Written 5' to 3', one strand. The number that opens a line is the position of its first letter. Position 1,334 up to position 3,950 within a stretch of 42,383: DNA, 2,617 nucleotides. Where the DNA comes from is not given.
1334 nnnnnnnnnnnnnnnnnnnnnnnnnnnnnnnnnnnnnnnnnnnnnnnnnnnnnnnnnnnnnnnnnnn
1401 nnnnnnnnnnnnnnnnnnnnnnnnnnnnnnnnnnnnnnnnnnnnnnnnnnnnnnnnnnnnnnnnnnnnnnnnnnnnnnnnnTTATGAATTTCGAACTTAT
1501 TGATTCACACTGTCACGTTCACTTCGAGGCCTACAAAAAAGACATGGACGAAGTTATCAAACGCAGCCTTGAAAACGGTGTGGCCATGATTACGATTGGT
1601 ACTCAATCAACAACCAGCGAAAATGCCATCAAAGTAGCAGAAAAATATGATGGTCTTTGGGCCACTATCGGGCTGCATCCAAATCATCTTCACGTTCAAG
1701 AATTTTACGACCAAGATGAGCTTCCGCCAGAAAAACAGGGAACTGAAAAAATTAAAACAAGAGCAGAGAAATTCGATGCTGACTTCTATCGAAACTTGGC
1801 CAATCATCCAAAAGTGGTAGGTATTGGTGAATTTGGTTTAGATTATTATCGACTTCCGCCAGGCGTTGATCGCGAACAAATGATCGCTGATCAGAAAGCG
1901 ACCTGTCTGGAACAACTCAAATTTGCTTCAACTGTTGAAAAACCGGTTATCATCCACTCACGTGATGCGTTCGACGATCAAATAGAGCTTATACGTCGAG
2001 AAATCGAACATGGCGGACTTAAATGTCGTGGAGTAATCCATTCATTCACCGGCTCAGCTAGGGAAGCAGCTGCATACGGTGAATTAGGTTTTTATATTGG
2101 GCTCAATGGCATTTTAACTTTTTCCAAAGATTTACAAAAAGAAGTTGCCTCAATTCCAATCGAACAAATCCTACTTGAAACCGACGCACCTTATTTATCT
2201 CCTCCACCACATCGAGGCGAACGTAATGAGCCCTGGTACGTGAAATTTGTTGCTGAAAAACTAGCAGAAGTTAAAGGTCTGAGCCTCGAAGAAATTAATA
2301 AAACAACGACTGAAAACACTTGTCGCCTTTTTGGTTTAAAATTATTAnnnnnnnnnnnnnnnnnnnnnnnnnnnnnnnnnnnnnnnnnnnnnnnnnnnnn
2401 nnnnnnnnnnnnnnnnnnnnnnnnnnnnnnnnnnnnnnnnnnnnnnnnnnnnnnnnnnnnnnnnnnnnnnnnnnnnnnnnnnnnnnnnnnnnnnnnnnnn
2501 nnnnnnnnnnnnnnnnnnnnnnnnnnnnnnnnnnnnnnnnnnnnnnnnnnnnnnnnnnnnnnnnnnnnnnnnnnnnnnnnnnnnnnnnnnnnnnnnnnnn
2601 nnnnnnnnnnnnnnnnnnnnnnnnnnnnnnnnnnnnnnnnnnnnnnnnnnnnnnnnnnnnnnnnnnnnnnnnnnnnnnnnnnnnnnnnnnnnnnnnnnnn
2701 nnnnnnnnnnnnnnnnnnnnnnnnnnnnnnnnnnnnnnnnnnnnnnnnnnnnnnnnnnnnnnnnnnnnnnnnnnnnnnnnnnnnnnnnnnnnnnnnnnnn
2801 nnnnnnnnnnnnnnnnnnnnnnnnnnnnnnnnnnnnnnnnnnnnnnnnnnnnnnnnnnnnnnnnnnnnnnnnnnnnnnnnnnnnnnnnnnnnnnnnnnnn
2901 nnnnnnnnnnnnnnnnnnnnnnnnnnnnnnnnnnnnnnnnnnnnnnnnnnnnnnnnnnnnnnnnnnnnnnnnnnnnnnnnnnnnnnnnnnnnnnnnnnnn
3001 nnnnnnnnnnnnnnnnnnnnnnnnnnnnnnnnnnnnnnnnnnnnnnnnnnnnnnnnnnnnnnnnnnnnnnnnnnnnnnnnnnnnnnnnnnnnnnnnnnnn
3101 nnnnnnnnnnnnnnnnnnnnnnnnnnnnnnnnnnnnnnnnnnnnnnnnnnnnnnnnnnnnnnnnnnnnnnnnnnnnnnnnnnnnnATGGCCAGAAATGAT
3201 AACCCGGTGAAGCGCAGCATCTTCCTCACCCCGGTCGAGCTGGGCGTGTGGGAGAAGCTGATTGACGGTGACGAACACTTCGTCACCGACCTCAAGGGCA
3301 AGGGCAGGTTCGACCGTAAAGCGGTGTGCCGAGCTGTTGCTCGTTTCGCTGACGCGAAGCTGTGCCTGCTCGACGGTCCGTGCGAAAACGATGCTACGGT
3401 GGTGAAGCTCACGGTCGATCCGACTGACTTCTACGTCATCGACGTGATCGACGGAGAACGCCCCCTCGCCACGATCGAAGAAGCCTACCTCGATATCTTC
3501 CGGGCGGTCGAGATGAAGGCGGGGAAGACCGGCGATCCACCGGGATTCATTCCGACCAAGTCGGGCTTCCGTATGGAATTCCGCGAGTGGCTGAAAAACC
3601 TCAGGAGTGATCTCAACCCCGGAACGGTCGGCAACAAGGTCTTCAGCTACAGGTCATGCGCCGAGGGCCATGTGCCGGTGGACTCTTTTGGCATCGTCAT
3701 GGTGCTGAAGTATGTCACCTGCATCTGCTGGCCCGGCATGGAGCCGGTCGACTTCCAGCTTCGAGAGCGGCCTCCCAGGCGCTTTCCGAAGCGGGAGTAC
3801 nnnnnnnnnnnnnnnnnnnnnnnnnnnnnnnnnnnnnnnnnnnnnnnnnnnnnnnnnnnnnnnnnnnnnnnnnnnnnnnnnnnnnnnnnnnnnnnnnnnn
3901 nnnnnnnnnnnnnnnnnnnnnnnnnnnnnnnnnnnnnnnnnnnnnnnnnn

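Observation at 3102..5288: Tandem pair of divergent GC-rich paralogs with C-terminal coiled coils, each an independent transcription unit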

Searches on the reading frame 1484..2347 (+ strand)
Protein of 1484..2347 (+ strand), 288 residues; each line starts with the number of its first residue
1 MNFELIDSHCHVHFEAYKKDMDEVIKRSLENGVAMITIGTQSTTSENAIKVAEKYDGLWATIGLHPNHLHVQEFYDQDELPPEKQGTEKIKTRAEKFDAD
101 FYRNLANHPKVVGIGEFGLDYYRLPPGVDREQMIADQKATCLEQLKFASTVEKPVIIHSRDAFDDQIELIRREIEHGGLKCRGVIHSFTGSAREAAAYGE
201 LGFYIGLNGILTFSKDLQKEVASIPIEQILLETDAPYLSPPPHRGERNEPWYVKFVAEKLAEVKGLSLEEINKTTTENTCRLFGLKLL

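Call 30: find_related_loci(query=window:1484-2347:+, collection=genome_contigs, flank=10000)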
Query window:1484-2347:+ (288 aa) in genome_contigs; peptide patterns used: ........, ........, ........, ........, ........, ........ (x = any residue, [..] = any of these).
87 stretches matched a pattern; 6 encode a relative of the query (tblastn E <= 1e-3); 6 distinct loci.
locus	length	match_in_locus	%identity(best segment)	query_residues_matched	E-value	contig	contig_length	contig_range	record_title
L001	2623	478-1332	73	1-285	2e-157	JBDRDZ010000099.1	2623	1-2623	MAG: Patescibacteria group bacterium isolate MEGAHIT-group-1.29 k141_4248692, whole genome shotgun sequence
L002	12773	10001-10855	67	3-287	1e-133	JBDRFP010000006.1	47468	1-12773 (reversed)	MAG: bacterium isolate MEGAHIT-group-1.379 k141_7150868, whole genome shotgun sequence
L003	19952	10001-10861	66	1-287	1e-131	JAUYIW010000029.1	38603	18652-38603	MAG: Candidatus Uhrbacteria bacterium isolate C24_metabat.bin.112 C24_k141_53310, whole genome shotgun sequence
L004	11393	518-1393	53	5-285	3e-105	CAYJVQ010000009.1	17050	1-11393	MAG TPA_asm: uncultured Gammaproteobacteria bacterium isolate ERP125453_co1_318 genome assembly, contig: NODE_3423_lengt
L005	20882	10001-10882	55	5-287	3e-104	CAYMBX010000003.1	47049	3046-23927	MAG TPA_asm: uncultured Gammaproteobacteria bacterium isolate SRP093185_co1_85 genome assembly, contig: NODE_314_length_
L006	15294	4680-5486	40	5-286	6e-69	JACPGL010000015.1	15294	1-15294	MAG: Candidatus Kerfeldbacteria bacterium isolate NC_groundwater_386_Ag_B-0.1um_51_13 GD18-4_B1_scaffold_407242, whole g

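Call 47: find_related_loci(query=A4, collection=metagenome_contigs, flank=10000)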
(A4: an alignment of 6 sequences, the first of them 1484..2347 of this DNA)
Query A4 (288 aa) in metagenome_contigs; peptide patterns used: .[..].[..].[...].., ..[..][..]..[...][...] (x = any residue, [..] = any of these).
595 stretches matched a pattern; 253 encode a relative of the query (tblastn E <= 1e-3); the best 80 are kept; 80 distinct loci.
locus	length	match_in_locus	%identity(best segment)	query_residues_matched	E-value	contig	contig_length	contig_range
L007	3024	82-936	65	1-285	1e-134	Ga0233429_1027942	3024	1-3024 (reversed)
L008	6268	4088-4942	65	1-285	1e-129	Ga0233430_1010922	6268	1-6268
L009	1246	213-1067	65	1-285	2e-140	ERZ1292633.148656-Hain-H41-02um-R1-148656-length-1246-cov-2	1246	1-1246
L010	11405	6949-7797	63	3-285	3e-126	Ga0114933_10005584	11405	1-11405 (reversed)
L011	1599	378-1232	64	1-285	2e-136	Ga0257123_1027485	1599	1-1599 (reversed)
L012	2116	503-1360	63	1-286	8e-134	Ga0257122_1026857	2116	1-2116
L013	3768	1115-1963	61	3-285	9e-127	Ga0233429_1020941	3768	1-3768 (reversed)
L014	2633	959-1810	62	2-285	2e-129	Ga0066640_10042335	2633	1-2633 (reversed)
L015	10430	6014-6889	59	1-285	7e-122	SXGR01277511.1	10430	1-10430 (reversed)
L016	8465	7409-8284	59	1-285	2e-121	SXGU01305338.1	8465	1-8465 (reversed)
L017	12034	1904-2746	59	1-285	7e-121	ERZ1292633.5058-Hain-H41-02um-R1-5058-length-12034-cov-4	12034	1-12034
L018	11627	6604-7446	62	5-285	5e-121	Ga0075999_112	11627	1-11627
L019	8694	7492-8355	60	6-285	9e-121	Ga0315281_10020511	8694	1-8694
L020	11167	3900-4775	58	1-285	2e-119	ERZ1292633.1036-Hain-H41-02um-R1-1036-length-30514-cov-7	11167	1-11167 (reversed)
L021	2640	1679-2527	61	3-285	7e-124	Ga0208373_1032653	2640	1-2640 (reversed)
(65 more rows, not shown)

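Call 62: search_protein_families(library=pfam, proteins=[L005:12222-13826:+, L004:2455-4035:+, L005:11067-11960:-, L002:44-2104:+, L002:11880-12773:+], max_evalue=0.1)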
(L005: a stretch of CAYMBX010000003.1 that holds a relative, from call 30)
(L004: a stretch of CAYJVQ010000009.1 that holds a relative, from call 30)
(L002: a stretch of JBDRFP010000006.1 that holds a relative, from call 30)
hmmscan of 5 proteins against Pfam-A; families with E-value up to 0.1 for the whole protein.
L005:12222-13826:+ (535 aa): 0 families

L004:2455-4035:+ (527 aa): 1 family
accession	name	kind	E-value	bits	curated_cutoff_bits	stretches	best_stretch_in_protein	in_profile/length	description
PF01875.22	Memo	-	0.05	13.2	27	1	136-176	34-74/269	Memo-like protein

L005:11067-11960:- (297 aa): 0 families

L002:44-2104:+ (687 aa): 0 families

L002:11880-12773:+ (298 aa): 0 families

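Call 66: search_protein_families(library=padloc, proteins=[L002:11880-12773:+, L002:44-2104:+, L005:12222-13826:+, L005:11067-11960:-], max_evalue=1)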
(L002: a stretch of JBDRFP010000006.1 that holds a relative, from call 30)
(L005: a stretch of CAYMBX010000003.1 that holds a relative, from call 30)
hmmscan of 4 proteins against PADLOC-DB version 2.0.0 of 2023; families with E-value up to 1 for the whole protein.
L002:11880-12773:+ (298 aa): 0 families

L002:44-2104:+ (687 aa): 0 families

L005:12222-13826:+ (535 aa): 0 families

L005:11067-11960:- (297 aa): 0 families

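Call 67: search_protein_families(library=ncbifam, proteins=[L002:11880-12773:+, L002:44-2104:+, L005:12222-13826:+, L005:11067-11960:-], max_evalue=1)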
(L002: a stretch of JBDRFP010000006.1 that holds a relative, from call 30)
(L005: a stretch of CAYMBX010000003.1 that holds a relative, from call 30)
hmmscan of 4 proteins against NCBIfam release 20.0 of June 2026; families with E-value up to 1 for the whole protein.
L002:11880-12773:+ (298 aa): 0 families

L002:44-2104:+ (687 aa): 1 family
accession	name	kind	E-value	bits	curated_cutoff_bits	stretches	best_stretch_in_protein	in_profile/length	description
TIGR02558.1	HrpB2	equivalog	0.082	13.3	93.3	1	173-243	46-117/124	type III secretion protein HrpB2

L005:12222-13826:+ (535 aa): 0 families

L005:11067-11960:- (297 aa): 1 family
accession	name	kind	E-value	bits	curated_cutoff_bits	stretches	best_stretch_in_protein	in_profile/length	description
NF005846.3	PRK07764.1-6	equivalog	0.064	12.3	625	1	80-230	414-566/628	DNA polymerase III subunit gamma and tau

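Call 73: search_solved_structures(query=A6, max_evalue=1)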
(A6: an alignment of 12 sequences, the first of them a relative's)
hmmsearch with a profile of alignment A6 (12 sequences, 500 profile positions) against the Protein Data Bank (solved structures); distinct sequences matched with E-value up to 1: 2.
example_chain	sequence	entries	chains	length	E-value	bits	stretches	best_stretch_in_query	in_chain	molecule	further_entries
4gn0_A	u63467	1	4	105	0.47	12.4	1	336-407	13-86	Hamp domain of AF1503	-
6bzo_J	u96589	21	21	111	0.89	11.4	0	89-170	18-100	RNA polymerase-binding protein RbpA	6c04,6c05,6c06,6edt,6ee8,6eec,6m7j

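Call 74: search_protein_families(library=pfam, alignment_id=A6, max_evalue=0.01)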
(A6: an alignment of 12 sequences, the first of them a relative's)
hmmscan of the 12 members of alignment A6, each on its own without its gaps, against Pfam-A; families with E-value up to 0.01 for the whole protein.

A. member 1, L005:12228-13826:+ (533 aa): 0 families

B. families by the number of members that match (of 12 scanned): 0 families

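Call 90: find_related_loci(query=L002:11880-12773:+, collection=viral_contigs, flank=5000)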
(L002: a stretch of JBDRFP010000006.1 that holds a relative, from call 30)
Query L002:11880-12773:+ (298 aa) in viral_contigs; peptide patterns used: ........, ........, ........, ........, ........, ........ (x = any residue, [..] = any of these).
13 stretches matched a pattern, but none encodes a relative of the query by tblastn (E <= 1e-3).

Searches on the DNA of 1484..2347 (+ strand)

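Call 99: search_rna_families(sources=[L002, L003, L007, L010, L013, L017, L020, L022, L023], threshold=gathering)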
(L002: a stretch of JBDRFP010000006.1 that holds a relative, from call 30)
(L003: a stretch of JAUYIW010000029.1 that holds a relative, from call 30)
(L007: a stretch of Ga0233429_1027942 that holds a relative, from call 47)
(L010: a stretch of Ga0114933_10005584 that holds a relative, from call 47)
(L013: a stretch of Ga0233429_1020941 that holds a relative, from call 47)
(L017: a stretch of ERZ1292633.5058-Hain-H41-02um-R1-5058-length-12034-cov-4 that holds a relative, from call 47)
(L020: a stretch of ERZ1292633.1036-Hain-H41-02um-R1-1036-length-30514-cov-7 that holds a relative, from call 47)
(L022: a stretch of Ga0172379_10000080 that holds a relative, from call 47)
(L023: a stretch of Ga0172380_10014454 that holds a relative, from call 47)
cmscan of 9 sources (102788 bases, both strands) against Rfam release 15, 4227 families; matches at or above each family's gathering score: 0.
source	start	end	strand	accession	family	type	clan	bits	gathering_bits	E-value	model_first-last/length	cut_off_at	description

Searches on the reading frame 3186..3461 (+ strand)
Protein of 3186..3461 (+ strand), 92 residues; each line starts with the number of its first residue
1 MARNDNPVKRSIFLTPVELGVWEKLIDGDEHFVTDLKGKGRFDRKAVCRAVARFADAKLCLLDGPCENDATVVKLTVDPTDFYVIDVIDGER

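Call 95: search_protein_families(library=pfam, proteins=[window:3186-3461:+], max_evalue=10)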
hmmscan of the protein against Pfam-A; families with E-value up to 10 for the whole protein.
seq(92 aa): 0 families

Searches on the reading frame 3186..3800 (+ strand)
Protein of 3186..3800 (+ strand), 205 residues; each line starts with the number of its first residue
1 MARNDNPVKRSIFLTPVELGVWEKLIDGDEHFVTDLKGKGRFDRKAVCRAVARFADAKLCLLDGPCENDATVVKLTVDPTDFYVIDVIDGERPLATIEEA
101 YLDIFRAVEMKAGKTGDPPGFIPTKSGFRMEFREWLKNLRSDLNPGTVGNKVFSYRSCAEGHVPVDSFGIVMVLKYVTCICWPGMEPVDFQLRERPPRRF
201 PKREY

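Call 97: search_solved_structures(query=A9, max_evalue=10)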
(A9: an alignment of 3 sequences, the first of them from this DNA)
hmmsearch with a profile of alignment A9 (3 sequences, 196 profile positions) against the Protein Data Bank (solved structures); distinct sequences matched with E-value up to 10: 36.
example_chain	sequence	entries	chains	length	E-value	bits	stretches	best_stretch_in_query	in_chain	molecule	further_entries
5xx1_A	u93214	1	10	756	0.14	15.1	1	132-180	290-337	Arginine decarboxylase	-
1co1_A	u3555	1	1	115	0.31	13.9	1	32-71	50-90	CORE BINDING FACTOR ALPHA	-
1n7w_A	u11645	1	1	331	0.34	13.8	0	15-64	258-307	Serotransferrin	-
1hjb_C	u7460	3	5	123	0.36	13.7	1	32-72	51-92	RUNT-RELATED TRANSCRIPTION FACTOR 1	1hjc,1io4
3wu1_A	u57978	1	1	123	0.36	13.7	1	32-71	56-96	Runt-related transcription factor 1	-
2j6w_A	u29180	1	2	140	0.39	13.6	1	33-71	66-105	RUNT-RELATED TRANSCRIPTION FACTOR 1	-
1ean_A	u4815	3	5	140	0.39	13.6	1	33-71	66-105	RUNT-RELATED TRANSCRIPTION FACTOR 1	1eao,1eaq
1cmo_A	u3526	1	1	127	0.39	13.6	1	33-67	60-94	POLYOMAVIRUS ENHANCER BINDING PROTEIN 2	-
1ljm_A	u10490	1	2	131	0.41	13.5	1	32-71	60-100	RUNX1 transcription factor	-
1e50_A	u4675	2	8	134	0.42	13.5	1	32-71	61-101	CORE-BINDING FACTOR ALPHA SUBUNIT | CORE-BINDING FACTOR ALPHA SUBUNIT1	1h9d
1tfd_A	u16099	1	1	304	0.43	13.5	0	16-48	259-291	TRANSFERRIN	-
1fqf_A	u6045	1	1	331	0.53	13.2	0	15-64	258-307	SEROTRANSFERRIN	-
2o7u_B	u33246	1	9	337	0.63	12.9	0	15-64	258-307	Serotransferrin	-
4l18_A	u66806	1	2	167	0.66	12.9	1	32-67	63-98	Runt-related transcription factor 1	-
1d4n_A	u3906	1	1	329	0.67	12.8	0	15-64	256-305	TRANSFERRIN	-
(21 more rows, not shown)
